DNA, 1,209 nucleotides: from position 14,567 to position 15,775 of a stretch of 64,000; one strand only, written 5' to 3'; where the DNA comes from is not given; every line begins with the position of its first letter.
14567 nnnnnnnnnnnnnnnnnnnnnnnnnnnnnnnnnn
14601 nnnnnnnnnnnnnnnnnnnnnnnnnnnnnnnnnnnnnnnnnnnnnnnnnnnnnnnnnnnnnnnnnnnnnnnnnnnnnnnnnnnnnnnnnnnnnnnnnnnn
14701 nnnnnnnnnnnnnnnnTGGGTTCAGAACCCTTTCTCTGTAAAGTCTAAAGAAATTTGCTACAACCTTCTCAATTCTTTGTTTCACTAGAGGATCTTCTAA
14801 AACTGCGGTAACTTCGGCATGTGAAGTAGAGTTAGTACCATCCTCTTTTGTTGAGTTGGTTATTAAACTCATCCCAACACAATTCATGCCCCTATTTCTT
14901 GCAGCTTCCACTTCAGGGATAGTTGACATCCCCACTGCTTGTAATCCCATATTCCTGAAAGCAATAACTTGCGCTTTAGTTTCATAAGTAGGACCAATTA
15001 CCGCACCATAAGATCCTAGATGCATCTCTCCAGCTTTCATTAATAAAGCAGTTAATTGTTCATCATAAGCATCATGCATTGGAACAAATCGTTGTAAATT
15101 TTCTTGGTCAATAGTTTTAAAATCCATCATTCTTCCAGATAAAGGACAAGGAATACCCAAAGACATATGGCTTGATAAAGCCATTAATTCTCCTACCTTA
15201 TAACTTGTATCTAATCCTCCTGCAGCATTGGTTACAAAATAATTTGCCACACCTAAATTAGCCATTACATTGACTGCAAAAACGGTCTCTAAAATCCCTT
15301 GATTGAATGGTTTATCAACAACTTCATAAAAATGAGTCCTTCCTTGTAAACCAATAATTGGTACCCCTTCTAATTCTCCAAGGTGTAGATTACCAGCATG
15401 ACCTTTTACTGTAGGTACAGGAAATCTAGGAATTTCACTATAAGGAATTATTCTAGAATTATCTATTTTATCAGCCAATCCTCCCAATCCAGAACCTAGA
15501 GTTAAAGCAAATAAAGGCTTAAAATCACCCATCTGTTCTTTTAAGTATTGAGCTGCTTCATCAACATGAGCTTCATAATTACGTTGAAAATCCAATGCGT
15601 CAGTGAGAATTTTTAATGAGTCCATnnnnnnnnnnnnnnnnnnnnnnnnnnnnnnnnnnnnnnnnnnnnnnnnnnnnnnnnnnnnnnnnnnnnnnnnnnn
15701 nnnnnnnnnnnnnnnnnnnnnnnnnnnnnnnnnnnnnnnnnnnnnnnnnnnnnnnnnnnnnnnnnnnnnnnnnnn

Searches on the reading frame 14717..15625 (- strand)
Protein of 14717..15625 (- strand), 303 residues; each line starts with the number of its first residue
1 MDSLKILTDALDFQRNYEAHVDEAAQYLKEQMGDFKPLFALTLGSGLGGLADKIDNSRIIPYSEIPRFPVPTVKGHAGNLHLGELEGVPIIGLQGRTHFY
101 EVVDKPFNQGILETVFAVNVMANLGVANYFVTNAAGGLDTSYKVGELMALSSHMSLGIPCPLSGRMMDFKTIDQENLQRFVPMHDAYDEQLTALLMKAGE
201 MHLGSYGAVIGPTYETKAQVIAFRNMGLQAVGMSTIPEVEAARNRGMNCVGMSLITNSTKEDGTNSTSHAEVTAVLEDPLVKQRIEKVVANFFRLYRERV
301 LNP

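Call 9: search_protein_families(library=pfam, proteins=[window:14717-15625:-], max_evalue=0.001)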
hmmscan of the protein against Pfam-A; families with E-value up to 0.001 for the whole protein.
window:14717-15625:- (303 aa): 1 family
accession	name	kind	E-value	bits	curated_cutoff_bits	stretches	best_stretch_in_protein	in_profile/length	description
PF01048.26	PNP_UDP_1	-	4.7e-31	108.4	25.1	1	40-277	3-218/233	Phosphorylase superfamily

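Call 26: search_protein_families(library=ncbifam, proteins=[window:14717-15625:-], max_evalue=1e-10)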
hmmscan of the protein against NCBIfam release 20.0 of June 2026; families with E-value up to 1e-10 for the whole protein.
window:14717-15625:- (303 aa): 6 families
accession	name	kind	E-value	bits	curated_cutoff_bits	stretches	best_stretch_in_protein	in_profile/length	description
NF006054.0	PRK08202.1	equivalog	1.2e-72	244.7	218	1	17-292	4-270/274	purine-nucleoside phosphorylase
TIGR01697.1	PNPH-PUNA-XAPA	subfamily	3e-64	216.8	197.1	1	40-291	3-244/247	inosine/guanosine/xanthosine phosphorylase family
TIGR01700.1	PNPH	equivalog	8.3e-63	212.1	293.35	1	40-291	3-246/249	purine nucleoside phosphorylase I, inosine and guanosine-specific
TIGR01698.1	PUNP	equivalog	4.1e-47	160.7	302.6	1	40-290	3-241/245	purine-nucleoside phosphorylase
TIGR01699.1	XAPA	equivalog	1.1e-40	139.7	370.9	1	40-293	3-247/248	xanthosine phosphorylase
TIGR01694.1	MTAP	equivalog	7.1e-14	51.8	274.85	1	121-280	71-227/240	S-methyl-5'-thioadenosine phosphorylase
